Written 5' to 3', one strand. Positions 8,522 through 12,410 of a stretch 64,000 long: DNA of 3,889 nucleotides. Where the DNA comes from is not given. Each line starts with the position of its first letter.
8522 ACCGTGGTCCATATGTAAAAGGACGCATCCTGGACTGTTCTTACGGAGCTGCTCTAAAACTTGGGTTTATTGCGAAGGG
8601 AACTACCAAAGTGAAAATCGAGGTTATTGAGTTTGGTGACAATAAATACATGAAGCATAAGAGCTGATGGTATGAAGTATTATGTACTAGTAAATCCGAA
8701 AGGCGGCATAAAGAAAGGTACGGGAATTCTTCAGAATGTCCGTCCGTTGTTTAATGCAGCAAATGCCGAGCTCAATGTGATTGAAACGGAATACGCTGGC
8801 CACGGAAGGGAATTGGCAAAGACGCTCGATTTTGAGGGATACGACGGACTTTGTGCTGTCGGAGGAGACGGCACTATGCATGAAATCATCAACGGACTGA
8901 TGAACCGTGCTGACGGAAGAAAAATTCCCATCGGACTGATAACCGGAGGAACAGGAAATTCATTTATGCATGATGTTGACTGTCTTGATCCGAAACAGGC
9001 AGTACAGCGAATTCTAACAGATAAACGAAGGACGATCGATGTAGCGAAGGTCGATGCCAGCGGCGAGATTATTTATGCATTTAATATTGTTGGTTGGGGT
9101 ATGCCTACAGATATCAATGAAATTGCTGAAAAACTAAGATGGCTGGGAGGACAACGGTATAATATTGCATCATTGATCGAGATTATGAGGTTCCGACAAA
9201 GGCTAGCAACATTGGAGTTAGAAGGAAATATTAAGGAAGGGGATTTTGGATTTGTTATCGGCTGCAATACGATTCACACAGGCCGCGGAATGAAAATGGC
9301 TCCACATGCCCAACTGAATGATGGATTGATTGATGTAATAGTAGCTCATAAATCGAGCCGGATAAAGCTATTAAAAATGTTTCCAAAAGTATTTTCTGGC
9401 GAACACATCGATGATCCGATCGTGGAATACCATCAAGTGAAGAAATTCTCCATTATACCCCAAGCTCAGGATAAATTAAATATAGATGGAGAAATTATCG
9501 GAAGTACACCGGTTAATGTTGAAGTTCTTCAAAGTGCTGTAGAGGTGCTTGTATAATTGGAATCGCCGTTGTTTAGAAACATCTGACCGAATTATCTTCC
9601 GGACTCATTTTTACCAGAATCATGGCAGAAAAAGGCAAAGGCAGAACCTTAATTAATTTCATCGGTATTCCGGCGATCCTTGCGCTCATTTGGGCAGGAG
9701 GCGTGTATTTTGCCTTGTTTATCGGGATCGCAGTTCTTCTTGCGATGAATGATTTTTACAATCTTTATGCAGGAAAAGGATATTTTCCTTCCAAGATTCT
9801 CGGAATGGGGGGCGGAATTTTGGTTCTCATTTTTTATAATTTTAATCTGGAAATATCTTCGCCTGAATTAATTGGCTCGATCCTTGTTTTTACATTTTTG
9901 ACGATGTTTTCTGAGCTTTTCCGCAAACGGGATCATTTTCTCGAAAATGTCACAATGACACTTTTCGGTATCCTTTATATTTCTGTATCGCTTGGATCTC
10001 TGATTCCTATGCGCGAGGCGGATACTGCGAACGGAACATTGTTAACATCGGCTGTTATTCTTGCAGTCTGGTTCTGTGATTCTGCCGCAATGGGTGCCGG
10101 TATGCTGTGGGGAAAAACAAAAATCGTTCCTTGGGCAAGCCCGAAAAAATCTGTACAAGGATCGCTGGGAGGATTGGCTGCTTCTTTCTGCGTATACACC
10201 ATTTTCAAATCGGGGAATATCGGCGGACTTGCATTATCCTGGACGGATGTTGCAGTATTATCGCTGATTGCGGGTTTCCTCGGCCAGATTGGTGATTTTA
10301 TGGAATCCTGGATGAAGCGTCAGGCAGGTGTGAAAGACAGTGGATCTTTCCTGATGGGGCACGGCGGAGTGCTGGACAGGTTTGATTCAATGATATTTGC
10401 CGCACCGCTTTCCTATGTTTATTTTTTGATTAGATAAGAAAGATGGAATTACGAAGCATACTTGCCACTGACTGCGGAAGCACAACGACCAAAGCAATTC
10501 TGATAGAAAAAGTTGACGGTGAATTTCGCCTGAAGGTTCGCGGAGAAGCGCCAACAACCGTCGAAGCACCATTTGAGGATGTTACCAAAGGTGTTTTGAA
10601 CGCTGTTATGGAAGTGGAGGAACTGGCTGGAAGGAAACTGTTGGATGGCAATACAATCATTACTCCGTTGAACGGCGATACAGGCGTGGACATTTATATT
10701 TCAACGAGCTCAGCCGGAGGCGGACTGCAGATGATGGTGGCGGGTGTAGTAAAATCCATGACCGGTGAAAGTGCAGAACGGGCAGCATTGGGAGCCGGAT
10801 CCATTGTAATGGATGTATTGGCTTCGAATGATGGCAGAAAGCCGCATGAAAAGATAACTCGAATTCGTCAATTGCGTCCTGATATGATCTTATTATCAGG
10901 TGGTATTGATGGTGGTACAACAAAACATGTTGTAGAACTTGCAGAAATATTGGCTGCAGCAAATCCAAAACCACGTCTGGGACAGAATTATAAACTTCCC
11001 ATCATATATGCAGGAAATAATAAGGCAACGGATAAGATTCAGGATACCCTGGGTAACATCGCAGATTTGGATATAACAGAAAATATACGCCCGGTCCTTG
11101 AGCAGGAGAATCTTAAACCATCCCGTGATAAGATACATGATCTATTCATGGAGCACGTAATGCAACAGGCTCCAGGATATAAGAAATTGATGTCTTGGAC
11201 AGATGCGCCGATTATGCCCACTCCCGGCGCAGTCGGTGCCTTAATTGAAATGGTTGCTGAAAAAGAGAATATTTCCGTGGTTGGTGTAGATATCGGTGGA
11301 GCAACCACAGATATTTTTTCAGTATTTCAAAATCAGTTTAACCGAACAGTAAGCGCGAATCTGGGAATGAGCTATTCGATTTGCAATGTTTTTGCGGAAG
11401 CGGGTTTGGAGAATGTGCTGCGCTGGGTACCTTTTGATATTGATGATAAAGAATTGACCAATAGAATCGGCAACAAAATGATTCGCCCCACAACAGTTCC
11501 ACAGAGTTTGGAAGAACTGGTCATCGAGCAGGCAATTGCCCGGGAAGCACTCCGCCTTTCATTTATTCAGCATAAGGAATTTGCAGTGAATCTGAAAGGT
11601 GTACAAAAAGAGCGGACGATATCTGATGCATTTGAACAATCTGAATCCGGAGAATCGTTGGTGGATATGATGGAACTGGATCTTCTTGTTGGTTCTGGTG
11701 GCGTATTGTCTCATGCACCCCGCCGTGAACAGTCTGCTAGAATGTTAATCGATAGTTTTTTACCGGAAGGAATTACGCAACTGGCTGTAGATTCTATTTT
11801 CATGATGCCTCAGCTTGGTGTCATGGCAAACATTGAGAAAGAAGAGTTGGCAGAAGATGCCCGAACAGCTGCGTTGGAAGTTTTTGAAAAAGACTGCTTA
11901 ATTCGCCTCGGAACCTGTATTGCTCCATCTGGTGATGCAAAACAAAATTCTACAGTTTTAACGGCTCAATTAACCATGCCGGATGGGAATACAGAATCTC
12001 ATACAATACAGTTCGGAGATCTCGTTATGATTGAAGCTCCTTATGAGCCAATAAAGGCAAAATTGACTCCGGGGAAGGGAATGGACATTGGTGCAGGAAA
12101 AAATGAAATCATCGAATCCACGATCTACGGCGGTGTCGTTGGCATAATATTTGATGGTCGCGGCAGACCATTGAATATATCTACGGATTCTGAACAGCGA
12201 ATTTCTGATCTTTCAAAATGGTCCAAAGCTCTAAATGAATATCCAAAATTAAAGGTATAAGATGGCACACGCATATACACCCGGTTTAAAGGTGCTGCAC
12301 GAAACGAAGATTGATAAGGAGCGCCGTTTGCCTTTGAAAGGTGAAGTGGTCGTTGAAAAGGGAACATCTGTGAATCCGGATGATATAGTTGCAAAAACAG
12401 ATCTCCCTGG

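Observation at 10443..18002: Eight-gene module with no described counterpart: GlmL-like actin-fold ATPase, barrel-sandwich protein, five membrane proteins and an orphan Opp-type ABC ATPase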

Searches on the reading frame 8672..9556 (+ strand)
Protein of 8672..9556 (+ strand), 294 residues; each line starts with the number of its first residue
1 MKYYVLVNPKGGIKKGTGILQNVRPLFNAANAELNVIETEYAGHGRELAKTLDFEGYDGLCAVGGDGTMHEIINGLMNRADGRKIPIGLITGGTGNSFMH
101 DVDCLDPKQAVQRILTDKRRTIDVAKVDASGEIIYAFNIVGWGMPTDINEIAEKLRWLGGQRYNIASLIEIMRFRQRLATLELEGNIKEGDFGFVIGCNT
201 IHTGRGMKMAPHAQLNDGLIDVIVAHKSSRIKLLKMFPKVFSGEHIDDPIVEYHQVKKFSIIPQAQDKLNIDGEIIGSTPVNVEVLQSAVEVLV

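Call 55: search_protein_families(library=pfam, proteins=[window:8672-9556:+], max_evalue=0.001)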
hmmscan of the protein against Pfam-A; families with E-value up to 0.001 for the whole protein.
window:8672-9556:+ (294 aa): 2 families
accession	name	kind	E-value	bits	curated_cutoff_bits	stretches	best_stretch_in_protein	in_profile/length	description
PF19279.4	YegS_C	-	8.3e-33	113.8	27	1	139-293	2-157/158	YegS C-terminal NAD kinase beta sandwich-like domain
PF00781.29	DAGK_cat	-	1e-30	106.4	23.6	1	2-127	1-125/125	Diacylglycerol kinase catalytic domain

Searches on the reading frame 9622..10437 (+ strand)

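Call 55: search_protein_families(library=pfam, proteins=[window:9622-10437:+], max_evalue=0.001)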
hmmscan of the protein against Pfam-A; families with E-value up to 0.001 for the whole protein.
window:9622-10437:+ (271 aa): 1 family
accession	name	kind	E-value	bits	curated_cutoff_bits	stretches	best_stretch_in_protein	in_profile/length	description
PF01148.25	CTP_transf_1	-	1.8e-54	185.8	24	1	7-269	2-262/264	Cytidylyltransferase family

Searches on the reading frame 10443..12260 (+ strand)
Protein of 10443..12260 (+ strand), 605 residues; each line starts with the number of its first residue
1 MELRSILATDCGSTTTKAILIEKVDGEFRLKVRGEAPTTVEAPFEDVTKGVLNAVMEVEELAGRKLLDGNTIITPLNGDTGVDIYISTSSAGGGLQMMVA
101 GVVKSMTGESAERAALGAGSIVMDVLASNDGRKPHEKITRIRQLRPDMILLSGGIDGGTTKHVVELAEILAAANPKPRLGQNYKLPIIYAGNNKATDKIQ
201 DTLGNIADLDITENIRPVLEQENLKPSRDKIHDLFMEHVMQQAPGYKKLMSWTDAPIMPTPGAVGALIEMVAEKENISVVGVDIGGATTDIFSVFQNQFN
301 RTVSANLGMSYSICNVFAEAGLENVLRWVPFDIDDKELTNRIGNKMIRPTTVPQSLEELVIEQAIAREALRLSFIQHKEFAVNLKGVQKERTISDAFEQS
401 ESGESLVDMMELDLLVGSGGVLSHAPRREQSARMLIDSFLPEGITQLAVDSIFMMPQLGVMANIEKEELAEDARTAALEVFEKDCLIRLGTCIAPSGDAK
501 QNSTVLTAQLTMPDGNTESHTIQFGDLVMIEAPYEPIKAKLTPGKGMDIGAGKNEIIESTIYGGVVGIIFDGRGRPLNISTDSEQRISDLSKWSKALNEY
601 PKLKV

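Call 3: search_protein_families(library=pfam, proteins=[window:10443-12260:+], max_evalue=0.1)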
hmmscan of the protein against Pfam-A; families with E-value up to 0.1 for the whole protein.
window:10443-12260:+ (605 aa): 4 families
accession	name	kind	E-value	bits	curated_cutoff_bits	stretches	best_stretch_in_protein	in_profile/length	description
PF13941.12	MutL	-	1.7e-123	413.1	27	1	6-468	1-441/450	MutL protein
PF01968.24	Hydantoinase_A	-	4.7e-06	26.5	22.9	1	262-306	65-108/291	Hydantoinase/oxoprolinase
PF05378.19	Hydant_A_N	-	0.012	15.7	25.2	0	280-298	2-20/176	Hydantoinase/oxoprolinase N-terminal region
PF01869.26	BcrAD_BadFG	-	0.012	15.6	31.5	0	10-99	4-62/271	BadF/BadG/BcrA/BcrD ATPase family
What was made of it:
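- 10443..12260 (+): g1: 605-aa cytoplasmic ASKHA-fold ATPase. It belongs to a GlmL/MutL-family subfamily with a ~135-aa C-terminal extension. Pfam PF13941, E=1.7e-123, residues 6-468 (call 3).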

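Call 4: search_protein_families(library=ncbifam, proteins=[window:10443-12260:+], max_evalue=0.1)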
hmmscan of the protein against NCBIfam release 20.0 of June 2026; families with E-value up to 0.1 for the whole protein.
window:10443-12260:+ (605 aa): 3 families
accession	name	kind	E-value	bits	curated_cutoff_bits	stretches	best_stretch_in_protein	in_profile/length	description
NF040745.1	accessory_GlmL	equivalog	1.2e-63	215.5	475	1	7-468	2-448/459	methylaspartate mutase accessory protein GlmL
NF040744.1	ornith_Or-4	equivalog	8.9e-60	202.5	600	1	6-468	3-438/448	GlmL-related ornithine degradation protein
TIGR01319.1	glmL_fam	subfamily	3.5e-47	161.3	204.05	1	10-446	2-417/456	GlmL family protein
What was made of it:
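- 10443..12260 (+): It scores below all NCBIfam GlmL cut-offs (call 4).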

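Call 15: search_solved_structures(query=window:10443-12260:+, max_evalue=1)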
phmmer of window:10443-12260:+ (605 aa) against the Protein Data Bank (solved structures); distinct sequences matched with E-value up to 1: 1.
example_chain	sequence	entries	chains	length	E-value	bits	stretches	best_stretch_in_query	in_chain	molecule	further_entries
2egu_A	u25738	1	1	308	0.4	12.4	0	46-95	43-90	Cysteine synthase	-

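Call 97: search_protein_families(library=padloc, proteins=[window:10443-12260:+], max_evalue=0.001)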
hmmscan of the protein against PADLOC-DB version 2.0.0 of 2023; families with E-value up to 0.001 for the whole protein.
window:10443-12260:+ (605 aa): 0 families
